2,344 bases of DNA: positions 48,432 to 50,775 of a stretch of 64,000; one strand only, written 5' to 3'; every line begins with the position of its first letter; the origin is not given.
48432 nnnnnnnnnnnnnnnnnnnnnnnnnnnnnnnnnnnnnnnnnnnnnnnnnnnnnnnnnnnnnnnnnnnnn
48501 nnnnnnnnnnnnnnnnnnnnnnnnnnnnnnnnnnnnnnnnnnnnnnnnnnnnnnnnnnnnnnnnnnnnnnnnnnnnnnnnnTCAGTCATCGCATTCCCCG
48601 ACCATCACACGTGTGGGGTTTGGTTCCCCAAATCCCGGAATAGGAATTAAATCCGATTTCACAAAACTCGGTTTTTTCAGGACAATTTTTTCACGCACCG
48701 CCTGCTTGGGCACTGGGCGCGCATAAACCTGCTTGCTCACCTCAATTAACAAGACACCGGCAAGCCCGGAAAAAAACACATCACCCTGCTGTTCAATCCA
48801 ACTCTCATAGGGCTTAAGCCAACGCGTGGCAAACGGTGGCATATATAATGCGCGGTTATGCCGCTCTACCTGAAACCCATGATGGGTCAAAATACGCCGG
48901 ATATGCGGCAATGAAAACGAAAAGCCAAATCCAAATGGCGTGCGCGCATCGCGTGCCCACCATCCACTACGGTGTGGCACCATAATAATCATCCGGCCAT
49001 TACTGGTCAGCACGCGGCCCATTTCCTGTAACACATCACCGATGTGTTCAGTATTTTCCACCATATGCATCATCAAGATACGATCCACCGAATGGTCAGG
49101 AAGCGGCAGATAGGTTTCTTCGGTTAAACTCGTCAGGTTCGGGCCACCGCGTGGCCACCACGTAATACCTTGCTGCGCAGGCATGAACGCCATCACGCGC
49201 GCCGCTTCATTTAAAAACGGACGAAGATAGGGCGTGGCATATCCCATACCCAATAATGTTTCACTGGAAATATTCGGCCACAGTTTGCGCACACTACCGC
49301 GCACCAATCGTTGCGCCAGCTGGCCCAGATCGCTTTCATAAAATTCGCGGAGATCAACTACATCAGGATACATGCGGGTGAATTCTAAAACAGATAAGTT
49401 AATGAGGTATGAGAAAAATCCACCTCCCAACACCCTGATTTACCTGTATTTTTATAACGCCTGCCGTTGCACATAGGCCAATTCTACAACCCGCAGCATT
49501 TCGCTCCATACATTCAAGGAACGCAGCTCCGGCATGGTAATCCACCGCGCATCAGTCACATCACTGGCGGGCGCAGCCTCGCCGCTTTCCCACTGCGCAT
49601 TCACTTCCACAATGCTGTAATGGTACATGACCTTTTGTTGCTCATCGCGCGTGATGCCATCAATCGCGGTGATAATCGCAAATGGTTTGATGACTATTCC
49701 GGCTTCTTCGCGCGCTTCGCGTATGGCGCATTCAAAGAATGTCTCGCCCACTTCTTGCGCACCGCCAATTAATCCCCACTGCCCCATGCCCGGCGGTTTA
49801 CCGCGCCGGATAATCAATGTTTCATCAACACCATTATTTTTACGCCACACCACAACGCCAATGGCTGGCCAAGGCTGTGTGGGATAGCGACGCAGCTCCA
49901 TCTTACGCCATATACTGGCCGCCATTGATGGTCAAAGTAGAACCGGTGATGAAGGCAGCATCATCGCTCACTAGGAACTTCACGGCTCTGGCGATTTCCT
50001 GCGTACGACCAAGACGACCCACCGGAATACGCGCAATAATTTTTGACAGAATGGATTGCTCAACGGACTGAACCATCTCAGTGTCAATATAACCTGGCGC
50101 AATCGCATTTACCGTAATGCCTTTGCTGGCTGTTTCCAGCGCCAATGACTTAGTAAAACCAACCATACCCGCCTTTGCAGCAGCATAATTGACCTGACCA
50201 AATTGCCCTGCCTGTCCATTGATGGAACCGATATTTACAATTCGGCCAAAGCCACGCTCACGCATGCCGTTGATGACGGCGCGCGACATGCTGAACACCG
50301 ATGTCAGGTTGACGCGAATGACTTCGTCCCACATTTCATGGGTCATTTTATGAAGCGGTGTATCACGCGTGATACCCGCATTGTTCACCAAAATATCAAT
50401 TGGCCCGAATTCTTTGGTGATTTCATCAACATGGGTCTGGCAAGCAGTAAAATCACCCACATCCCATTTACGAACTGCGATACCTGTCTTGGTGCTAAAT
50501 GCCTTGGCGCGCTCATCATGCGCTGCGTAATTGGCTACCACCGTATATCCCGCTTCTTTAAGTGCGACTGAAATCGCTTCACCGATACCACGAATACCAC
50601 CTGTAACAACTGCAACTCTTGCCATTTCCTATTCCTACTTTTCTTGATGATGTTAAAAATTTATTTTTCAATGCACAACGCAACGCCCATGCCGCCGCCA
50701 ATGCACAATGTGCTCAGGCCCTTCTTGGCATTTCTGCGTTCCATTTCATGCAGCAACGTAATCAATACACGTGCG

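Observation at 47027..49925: Tightly coupled NUDIX / SAM-methyltransferase-like / double DnaJ-type zinc-finger membrane protein string downstream of phaB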

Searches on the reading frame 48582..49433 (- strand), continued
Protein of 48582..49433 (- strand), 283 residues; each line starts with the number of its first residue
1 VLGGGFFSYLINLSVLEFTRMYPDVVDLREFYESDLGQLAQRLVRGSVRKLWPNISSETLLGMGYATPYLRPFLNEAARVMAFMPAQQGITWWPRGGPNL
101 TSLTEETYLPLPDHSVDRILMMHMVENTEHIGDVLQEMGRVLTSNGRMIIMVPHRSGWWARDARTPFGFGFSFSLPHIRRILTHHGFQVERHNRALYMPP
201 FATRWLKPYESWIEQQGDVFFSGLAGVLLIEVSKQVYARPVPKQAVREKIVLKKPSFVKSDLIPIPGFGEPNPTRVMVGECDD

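Call 58: fold_search(model_id=the predicted structure, library=pdb)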
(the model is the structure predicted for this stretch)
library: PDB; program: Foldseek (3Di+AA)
matches with E <= 10: 1853; with E <= 0.001: 1146
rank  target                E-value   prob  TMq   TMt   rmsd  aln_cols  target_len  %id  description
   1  2gs9_A                1.4e-11  1.00  0.58  0.70   4.1       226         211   19  Crystal structure of TT1324 from Thermus thermophilis HB8 (released 2007-03-13)
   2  8x8j_A                2.1e-11  1.00  0.48  0.53   8.4       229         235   14  The structure of AbBioc in complex with inhibitor sinefungin (released 2024-11-13)
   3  5gm1_K                2.7e-11  1.00  0.47  0.45  12.2       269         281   14  Crystal structure of methyltransferase TleD complexed with SAH (released 2016-09-28)
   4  5gm2_L                2.8e-11  1.00  0.47  0.47  12.4       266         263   15  Crystal structure of methyltransferase TleD complexed with SAH and teleocidin A1 (released 2016-09-28)
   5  8zc7_A                3.0e-11  1.00  0.49  0.49   8.1       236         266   16  Crystallographic analysis of MitM, which catalyzes the post-mitosane modification in mitomycin biosynthesis (released 2024-11-27)
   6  3bus_B                3.5e-11  1.00  0.49  0.53   9.2       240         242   17  Crystal Structure of RebM (released 2008-03-25)
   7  5gm1_E                3.7e-11  1.00  0.49  0.46  12.0       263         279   15  Crystal structure of methyltransferase TleD complexed with SAH (released 2016-09-28)
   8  3l8d                  3.9e-11  1.00  0.50  0.63   7.1       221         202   17  Crystal structure of methyltransferase from Bacillus Thuringiensis (released 2010-01-12)
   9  5gm1_C                3.9e-11  1.00  0.48  0.46  11.7       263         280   15  Crystal structure of methyltransferase TleD complexed with SAH (released 2016-09-28)
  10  5gm1_B                4.2e-11  1.00  0.52  0.49  11.7       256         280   15  Crystal structure of methyltransferase TleD complexed with SAH (released 2016-09-28)
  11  5gm2_M                4.5e-11  1.00  0.49  0.49  12.1       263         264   15  Crystal structure of methyltransferase TleD complexed with SAH and teleocidin A1 (released 2016-09-28)
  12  8zc8_A                6.2e-11  1.00  0.52  0.50   8.2       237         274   16  The structure of MitM and mitomycin A with SAH in mitomycin (released 2024-11-27)
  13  6f5z_B                7.1e-11  1.00  0.55  0.62   6.4       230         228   17  Complex between the Haloferax volcanii Trm112 methyltransferase activator and the Hvo_0019 putative methyltransferase (released 2018-07-11)
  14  6f5z_A                7.1e-11  1.00  0.53  0.61   6.2       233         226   18  Complex between the Haloferax volcanii Trm112 methyltransferase activator and the Hvo_0019 putative methyltransferase (released 2018-07-11)
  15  4pne_B                7.6e-11  1.00  0.49  0.47   8.9       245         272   16  Crystal Structure of the [4+2]-Cyclase SpnF (released 2015-02-18)
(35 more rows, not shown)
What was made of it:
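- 48582..49373 (-): Class I SAM-methyltransferase-fold protein (263 aa from ATG 49373; the longest ORF starts at GTG 49433) with atypical motif I. Foldseek finds 1146 class I MTases at E<=1e-3 (call 58).
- On Class I SAM-dependent methyltransferase (Methyltransf_11): Foldseek against PDB gives 1146 hits at E<=1e-3, top 2gs9_A at 1.4e-11 with TMt 0.70 (call 58).
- Closest known: Trm112-methyltransferase pairs. Same: 6f5z appears among the structural neighbours of the MTase model (call 58).
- A Trm112-MTase complex (6f5z) is among the structural neighbours of the MTase model (call 58).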

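Call 75: find_encoding_contigs(protein=P0286, flank=4000, max_places=1)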
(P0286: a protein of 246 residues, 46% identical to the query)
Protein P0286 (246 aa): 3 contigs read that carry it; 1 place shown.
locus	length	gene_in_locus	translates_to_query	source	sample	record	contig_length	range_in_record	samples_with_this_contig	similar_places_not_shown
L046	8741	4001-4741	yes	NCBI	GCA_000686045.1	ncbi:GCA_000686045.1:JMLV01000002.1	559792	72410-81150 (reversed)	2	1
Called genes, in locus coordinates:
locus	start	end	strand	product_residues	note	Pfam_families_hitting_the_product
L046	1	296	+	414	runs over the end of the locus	PF00561:Abhydrolase_1, PF12697:Abhydrolase_6 (weak), PF12146:Hydrolase_4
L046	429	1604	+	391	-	PF00108:Thiolase_N, PF02803:Thiolase_C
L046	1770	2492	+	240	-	PF00106:adh_short, PF01370:Epimerase (faint), PF08659:KR, PF13561:adh_short_C2, PF23441:SDR (weak)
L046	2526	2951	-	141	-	PF06172:Cupin_5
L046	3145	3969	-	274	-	PF00753:Lactamase_B, PF16123:HAGH_C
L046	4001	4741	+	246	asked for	PF08241:Methyltransf_11 (weak)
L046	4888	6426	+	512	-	PF03553:Na_H_antiporter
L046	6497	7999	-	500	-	PF20695:UbiD_N, PF01977:UbiD, PF20696:UbiD_C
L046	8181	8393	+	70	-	PF13773:DUF4170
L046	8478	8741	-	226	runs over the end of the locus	PF06325:PrmA, PF05175:MTS, PF13489:Methyltransf_23 (weak), PF02475:TRM5-TYW2_MTfase (weak), PF13649:Methyltransf_25 (weak)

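Call 76: find_encoding_contigs(protein=P0252, flank=4000, max_places=1)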
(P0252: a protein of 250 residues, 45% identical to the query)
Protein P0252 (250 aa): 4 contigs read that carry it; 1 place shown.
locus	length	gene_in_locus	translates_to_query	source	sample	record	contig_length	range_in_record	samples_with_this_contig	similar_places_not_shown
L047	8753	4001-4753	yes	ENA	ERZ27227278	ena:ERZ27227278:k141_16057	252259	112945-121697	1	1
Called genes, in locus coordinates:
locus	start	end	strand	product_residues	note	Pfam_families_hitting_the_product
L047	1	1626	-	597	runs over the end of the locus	PF19291:TREH_N, PF00723:Glyco_hydro_15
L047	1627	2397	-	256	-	PF02358:Trehalose_PPase, PF08282:Hydrolase_3 (faint)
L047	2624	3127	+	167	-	PF07310:PAS_5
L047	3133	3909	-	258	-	PF00753:Lactamase_B, PF16123:HAGH_C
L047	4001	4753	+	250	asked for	PF08241:Methyltransf_11 (weak)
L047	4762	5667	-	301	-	PF00126:HTH_1, PF03466:LysR_substrate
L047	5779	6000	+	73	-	-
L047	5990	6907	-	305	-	PF00781:DAGK_cat, PF19279:YegS_C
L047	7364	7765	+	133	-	PF00825:Ribonuclease_P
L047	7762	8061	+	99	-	PF01809:YidD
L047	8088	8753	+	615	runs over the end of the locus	PF14849:YidC_periplas, PF02096:60KD_IMP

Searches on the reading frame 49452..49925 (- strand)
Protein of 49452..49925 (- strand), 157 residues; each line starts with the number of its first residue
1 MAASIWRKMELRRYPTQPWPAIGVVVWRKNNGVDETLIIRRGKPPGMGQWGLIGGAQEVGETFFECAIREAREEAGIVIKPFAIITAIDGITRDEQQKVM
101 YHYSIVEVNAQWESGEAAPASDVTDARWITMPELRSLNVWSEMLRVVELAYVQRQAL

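Call 3: search_protein_families(library=pfam, proteins=[window:49452-49925:-], max_evalue=0.1)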
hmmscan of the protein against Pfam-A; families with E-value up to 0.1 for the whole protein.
window:49452-49925:- (157 aa): 1 family
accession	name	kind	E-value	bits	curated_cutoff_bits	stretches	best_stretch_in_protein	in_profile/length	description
PF00293.34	NUDIX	-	2.7e-16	60.2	21.1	1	20-146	4-130/134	NUDIX domain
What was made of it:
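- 49452..49901 (-): NUDIX hydrolase (149 aa from ATG 49901; the longest ORF starts at 49925) with an intact Nudix box. PF00293 scores 60.2 bits (call 3).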

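Call 4: search_protein_families(library=ncbifam, proteins=[window:49452-49925:-], max_evalue=0.1)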
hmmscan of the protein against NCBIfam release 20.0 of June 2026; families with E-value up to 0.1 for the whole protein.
window:49452-49925:- (157 aa): 21 families
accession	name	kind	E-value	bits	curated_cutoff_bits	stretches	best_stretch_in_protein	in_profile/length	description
NF041652.1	Nud_hyd_Dein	equivalog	3.4e-09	37.1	200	1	21-138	15-131/152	Nudix hydrolase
NF003790.0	PRK05379.2-2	equivalog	3.7e-07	29.5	403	1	16-78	210-272/354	bifunctional nicotinamide mononucleotide adenylyltransferase/ADP-ribose pyrophosphatase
NF003788.0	PRK05379.1-5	equivalog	1.3e-06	28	354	1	35-135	225-330/351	bifunctional nicotinamide-nucleotide adenylyltransferase/Nudix hydroxylase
NF052459.1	OxoGTPPhMutT1Mycb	equivalog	1.8e-06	27.3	475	1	21-133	3-108/292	8-oxo-(d)GTP phosphatase MutT1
NF001299.0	PRK00241.1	equivalog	2.6e-06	27.1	158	1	7-134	124-238/263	NAD(+) diphosphatase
TIGR00586.1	mutt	equivalog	5.6e-06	26.4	97.9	1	22-90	7-74/129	8-oxo-dGTP diphosphatase MutT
NF006961.0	PRK09438.1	equivalog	1.8e-05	24.3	103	1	23-80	12-64/151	dihydroneopterin triphosphate diphosphatase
NF008044.0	PRK10776.1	equivalog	2.7e-05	24.1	148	1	31-136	13-112/130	8-oxo-dGTP diphosphatase MutT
NF003787.0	PRK05379.1-4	equivalog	3.7e-05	22.9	449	1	17-133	202-323/346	bifunctional nicotinamide-nucleotide adenylyltransferase/Nudix hydroxylase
NF003785.0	PRK05379.1-1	equivalog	0.00011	21.6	418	1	34-144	214-329/347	bifunctional nicotinamide-nucleotide adenylyltransferase/Nudix hydroxylase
NF003786.0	PRK05379.1-2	equivalog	0.00016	21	397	1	36-138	231-339/354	bifunctional nicotinamide-nucleotide adenylyltransferase/Nudix hydroxylase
NF006530.0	PRK08999.1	equivalog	0.0004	19.5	245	1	34-112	18-92/315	Nudix family hydrolase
NF003791.0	PRK05379.2-3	equivalog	0.00049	19.4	409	1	35-82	214-262/340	bifunctional nicotinamide-nucleotide adenylyltransferase/Nudix hydroxylase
NF012016.0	PRK15472.1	equivalog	0.0016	18.1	95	1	48-80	31-68/141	nucleoside triphosphatase NudI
NF050029.2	TransRepNtr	equivalog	0.0059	16.1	400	1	13-144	16-146/245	ADPR responsive transcriptional repressor NtrR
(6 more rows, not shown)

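Call 48: search_protein_families(library=padloc, proteins=[window:49452-49901:-], max_evalue=0.01)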
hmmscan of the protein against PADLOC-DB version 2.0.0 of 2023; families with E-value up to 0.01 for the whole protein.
window:49452-49901:- (149 aa): 1 family
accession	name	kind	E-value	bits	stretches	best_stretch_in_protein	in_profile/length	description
PDLC04899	PDC-S07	-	1.4e-07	29.2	1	26-133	18-119/135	-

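Call 69: search_solved_structures(query=window:49452-49901:-, max_evalue=0.00001, show_alignments=1)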
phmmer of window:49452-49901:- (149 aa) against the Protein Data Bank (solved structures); distinct sequences matched with E-value up to 0.00001: 11.
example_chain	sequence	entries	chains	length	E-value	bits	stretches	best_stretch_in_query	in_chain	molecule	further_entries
4kyx_A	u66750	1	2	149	2.9e-08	36.6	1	10-140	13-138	ADP-ribose pyrophosphatase MutT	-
5gp0_E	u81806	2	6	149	1e-07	34.9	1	11-102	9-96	Nudix hydrolase 1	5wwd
6dby_A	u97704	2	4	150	1e-07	34.9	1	11-102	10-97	Nudix hydrolase 1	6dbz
6fl4_A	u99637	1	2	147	1e-07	34.9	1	11-102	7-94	Nudix hydrolase 1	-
5wy6_E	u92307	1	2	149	7e-07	32.2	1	11-102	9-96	Nudix hydrolase 1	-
5bon_A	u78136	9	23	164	5.1e-06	29.4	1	10-103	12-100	Probable 8-oxo-dGTP diphosphatase NUDT15 | Nucleotide triphosphate diphosphatase NUDT15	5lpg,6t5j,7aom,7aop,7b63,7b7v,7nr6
3gg6_A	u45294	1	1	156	5.7e-06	29.2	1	25-79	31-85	Nucleoside diphosphate-linked moiety X motif 18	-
7b66_A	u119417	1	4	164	6e-06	29.1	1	10-102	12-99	Nucleotide triphosphate diphosphatase NUDT15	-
7b65_A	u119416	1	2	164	6.1e-06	29.1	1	10-102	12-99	Nucleotide triphosphate diphosphatase NUDT15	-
7b64_A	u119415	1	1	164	6.6e-06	29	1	10-103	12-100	Nucleotide triphosphate diphosphatase NUDT15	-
5bs6_A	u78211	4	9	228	7.7e-06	28.8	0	13-103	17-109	transcriptional regulator AraR | transcriptional factor AraR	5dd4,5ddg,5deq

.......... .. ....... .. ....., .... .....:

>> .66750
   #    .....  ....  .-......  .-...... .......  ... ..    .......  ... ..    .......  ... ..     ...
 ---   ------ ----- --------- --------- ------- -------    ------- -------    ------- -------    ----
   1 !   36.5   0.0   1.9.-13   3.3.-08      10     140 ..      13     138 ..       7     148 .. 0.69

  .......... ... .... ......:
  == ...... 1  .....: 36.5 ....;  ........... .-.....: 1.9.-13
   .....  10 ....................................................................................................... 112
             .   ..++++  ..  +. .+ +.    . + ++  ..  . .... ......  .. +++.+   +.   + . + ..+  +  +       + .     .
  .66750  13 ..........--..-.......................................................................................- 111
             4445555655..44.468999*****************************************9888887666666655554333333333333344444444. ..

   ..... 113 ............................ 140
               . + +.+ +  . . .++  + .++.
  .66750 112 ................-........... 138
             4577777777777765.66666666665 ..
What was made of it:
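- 49452..49901 (-): The closest solved structure is 4kyx, an ADP-ribose pyrophosphatase MutT, at 2.9e-8 (call 69).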

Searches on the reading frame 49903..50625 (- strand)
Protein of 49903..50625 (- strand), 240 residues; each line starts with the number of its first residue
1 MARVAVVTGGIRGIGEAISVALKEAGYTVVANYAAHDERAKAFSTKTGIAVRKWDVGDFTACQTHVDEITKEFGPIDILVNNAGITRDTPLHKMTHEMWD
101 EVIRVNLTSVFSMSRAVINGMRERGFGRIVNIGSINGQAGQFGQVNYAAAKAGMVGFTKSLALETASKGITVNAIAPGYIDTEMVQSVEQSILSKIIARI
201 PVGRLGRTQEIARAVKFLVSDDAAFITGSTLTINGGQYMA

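Call 3: search_protein_families(library=pfam, proteins=[window:49903-50625:-], max_evalue=0.1)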
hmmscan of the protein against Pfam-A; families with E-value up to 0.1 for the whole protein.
window:49903-50625:- (240 aa): 7 families
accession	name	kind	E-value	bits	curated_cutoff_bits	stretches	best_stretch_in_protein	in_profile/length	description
PF13561.12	adh_short_C2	-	7.6e-64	216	27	1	12-236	6-234/236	Enoyl-(Acyl carrier protein) reductase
PF00106.31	adh_short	-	1.1e-58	198.4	26.6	1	3-190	1-192/195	short chain dehydrogenase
PF08659.16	KR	-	8.8e-17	62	22.6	1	6-177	4-175/180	KR domain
PF23441.1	SDR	-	5.6e-05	23.1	27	1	147-238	163-256/258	SDR-like rossmann domain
PF13460.12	NAD_binding_10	-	0.0006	20.2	27.2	1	10-179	2-145/184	NAD(P)H-binding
PF01370.27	Epimerase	-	0.0026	17.7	20.9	1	6-134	2-115/240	NAD dependent epimerase/dehydratase family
PF13399.11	LytR_C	-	0.0033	18.8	22.2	0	9-39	10-42/86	LytR cell envelope-related transcriptional attenuator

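Call 4: search_protein_families(library=ncbifam, proteins=[window:49903-50625:-], max_evalue=0.1)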
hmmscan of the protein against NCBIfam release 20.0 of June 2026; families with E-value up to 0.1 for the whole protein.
window:49903-50625:- (240 aa): 236 families (the best 25 are shown)
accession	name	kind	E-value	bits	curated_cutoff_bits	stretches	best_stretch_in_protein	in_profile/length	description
TIGR01829.1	AcAcCoA_reduct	subfamily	3.8e-105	350.9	302.1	1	3-239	1-242/242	acetoacetyl-CoA reductase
NF009464.0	PRK12824.1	subfamily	1.1e-99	333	269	1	1-239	1-244/245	3-oxoacyl-ACP reductase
TIGR01830.1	3oxo_ACP_reduc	equivalog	1.4e-81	273.7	297.75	1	5-236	1-237/239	3-oxoacyl-[acyl-carrier-protein] reductase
NF004197.0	PRK05653.1-1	equivalog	5.4e-78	262.1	332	1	3-239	8-248/249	3-oxoacyl-ACP reductase FabG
NF009466.0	PRK12826.1-2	subfamily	6.4e-77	258.4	222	1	1-239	2-246/248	3-oxoacyl-ACP reductase FabG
NF009546.0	PRK12935.1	equivalog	1.5e-75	253.9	418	1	3-239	7-247/247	acetoacetyl-CoA reductase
NF004198.0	PRK05653.1-3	equivalog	3.7e-75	252.6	296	1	2-239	7-248/248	3-oxoacyl-ACP reductase FabG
NF009548.0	PRK12938.1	equivalog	6.6e-75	252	472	1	2-239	3-245/246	3-ketoacyl-ACP reductase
NF004199.0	PRK05653.1-4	equivalog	3.1e-68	230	301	1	4-239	7-247/247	3-oxoacyl-ACP reductase FabG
NF053542.1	FlxB_rubin_SDR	equivalog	6.3e-66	222.5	340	1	4-236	2-238/239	flexirubin biosynthesis SDR family reductase FlxB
NF004200.0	PRK05653.1-5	equivalog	8.4e-66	222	273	1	1-236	1-240/242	3-oxoacyl-ACP reductase FabG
NF009547.0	PRK12936.1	subfamily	1.5e-60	204.8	436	1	3-239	7-244/245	3-ketoacyl-(acyl-carrier-protein) reductase NodG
NF042966.1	AcAcCoAred_PhaB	equivalog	3.6e-60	203.5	436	1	3-237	9-238/240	acetoacetyl-CoA reductase PhaB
NF047420.2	EF_P_mod_YmfI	equivalog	3.7e-59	200.3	238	1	5-237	2-235/236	elongation factor P 5-aminopentanone reductase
NF052558.1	MBtsdlDhBudC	equivalog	7.5e-59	199.3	270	1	3-237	4-241/250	meso-2,3-butanediol dehydrogenase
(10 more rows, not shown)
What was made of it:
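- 49903..50625 (-): phaB (acetoacetyl-CoA reductase), upstream context only. TIGR01829 scores 350.9 bits against a cut-off of 302 (call 4).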
